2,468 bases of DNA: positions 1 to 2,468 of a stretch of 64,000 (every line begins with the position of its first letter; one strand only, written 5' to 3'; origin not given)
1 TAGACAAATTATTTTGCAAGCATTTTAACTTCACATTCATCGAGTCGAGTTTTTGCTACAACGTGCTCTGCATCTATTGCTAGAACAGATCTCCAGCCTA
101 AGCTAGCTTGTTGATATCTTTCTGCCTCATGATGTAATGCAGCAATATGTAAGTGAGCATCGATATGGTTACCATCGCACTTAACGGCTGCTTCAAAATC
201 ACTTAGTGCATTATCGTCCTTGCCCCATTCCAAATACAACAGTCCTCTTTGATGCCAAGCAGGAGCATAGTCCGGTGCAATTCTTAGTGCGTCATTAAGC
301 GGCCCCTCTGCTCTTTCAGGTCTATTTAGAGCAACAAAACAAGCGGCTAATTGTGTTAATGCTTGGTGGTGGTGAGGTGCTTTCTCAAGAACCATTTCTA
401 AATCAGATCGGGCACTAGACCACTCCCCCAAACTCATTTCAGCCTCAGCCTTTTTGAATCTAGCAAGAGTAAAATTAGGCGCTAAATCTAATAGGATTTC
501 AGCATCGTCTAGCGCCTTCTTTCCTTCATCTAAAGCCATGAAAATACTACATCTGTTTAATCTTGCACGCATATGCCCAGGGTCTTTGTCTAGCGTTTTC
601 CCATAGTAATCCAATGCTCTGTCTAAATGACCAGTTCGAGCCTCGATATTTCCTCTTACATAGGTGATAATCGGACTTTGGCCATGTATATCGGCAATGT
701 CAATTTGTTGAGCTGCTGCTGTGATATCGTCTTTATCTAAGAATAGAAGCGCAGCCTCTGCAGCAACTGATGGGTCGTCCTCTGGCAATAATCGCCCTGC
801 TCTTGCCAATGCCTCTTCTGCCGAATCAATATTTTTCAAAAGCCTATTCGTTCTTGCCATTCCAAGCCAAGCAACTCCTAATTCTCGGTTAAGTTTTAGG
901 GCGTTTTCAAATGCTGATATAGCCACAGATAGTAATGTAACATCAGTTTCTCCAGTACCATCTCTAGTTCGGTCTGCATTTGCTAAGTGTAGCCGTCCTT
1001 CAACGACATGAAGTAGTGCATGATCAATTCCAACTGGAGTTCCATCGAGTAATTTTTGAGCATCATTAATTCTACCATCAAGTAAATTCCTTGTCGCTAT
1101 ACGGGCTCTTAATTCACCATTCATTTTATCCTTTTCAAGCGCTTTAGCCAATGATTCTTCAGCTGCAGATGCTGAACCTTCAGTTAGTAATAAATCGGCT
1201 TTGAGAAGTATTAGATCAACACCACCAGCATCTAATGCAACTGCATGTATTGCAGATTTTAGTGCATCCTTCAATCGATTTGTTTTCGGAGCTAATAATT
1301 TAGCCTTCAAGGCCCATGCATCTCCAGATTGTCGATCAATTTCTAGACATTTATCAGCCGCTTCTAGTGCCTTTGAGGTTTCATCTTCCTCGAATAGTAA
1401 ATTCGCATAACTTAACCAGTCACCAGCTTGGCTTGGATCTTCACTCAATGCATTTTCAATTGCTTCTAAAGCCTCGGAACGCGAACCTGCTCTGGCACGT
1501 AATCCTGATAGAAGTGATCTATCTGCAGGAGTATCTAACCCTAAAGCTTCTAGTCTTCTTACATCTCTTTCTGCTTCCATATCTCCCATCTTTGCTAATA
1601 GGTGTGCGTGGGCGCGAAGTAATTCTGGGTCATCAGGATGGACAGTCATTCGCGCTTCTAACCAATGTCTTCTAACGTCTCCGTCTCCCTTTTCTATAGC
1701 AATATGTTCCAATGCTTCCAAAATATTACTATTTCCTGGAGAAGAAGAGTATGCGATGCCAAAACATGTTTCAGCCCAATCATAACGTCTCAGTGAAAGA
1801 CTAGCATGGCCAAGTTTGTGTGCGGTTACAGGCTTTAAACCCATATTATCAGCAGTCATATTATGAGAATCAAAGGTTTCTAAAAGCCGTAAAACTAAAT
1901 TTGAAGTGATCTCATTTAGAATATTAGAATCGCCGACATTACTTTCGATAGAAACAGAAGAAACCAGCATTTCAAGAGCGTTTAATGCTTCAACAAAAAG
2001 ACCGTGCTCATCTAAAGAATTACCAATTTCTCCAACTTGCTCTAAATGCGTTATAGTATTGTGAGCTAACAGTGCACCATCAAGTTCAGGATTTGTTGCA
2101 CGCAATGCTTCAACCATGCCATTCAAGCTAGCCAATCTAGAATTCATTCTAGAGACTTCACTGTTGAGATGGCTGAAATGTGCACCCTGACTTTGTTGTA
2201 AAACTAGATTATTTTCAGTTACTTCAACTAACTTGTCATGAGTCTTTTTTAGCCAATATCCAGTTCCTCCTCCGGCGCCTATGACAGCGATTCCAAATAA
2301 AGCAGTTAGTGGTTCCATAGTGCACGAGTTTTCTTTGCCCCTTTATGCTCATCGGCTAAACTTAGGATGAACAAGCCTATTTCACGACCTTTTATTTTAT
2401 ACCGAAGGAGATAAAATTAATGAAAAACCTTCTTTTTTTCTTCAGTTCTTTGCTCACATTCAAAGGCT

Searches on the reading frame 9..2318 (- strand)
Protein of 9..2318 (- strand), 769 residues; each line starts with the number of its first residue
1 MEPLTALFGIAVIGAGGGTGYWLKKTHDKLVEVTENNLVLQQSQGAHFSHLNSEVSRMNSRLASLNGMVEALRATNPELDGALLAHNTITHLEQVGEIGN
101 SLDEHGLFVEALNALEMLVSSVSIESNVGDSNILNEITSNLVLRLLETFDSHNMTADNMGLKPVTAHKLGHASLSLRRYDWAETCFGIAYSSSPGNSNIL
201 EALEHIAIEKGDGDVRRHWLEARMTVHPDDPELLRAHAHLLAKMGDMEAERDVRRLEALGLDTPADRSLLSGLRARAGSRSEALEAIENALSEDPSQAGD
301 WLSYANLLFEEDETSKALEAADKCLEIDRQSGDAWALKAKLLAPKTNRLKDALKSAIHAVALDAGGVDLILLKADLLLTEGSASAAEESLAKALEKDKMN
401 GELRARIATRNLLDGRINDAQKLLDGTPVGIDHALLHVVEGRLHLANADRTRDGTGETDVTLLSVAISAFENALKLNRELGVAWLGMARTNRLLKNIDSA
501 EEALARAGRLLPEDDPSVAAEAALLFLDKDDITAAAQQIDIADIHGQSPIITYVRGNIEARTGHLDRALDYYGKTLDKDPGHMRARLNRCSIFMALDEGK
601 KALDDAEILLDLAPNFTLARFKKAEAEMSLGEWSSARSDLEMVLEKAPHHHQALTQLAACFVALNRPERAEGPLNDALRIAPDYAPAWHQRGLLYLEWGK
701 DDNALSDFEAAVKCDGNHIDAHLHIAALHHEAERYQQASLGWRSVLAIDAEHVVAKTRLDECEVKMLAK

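Call 42: search_protein_families(library=pfam, proteins=[window:9-2318:-], max_evalue=0.001)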
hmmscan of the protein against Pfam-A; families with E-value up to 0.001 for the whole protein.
window:9-2318:- (769 aa): 13 families
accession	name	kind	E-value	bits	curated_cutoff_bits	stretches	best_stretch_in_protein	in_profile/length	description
PF14559.12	TPR_19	-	1.1e-27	96.6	25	3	630-689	4-62/68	Tetratricopeptide repeat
PF13428.12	TPR_14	-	1.8e-22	78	23.5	1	301-341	4-44/44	Tetratricopeptide repeat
PF00515.34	TPR_1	-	5.8e-22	77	27.8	0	685-717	1-33/34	Tetratricopeptide repeat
PF07719.23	TPR_2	-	1.8e-21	74.8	27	0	553-582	5-34/34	Tetratricopeptide repeat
PF13371.12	TPR_9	-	5.2e-20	71.7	35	2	596-653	8-65/73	Tetratricopeptide repeat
PF13432.12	TPR_16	-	1.3e-16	61.2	32.7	1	622-684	2-64/65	Tetratricopeptide repeat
PF13431.12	TPR_17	-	3.8e-16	58.4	24.4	0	675-704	3-32/34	Tetratricopeptide repeat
PF25062.1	ARM_TT21_N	-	1.2e-11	45.3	40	0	646-739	94-188/222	Tetratricopeptide repeat protein 21 N-terminal ARM repeat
PF23914.1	TPR_CcmH_CycH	-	3.9e-11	43.5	42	0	286-331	38-83/158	Cytochrome c-type biogenesis protein H TPR domain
PF13181.12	TPR_8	-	5e-11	42.3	25.7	0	685-716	1-32/34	Tetratricopeptide repeat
PF12895.13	ANAPC3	-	8.9e-10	39.2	27.2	0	282-354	7-77/82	Anaphase-promoting complex, cyclosome, subunit 3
PF13424.12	TPR_12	-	6.9e-08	33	30.1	0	623-682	9-76/77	Tetratricopeptide repeat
PF13174.12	TPR_6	-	1.1e-07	32.5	26.3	0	619-649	2-32/33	Tetratricopeptide repeat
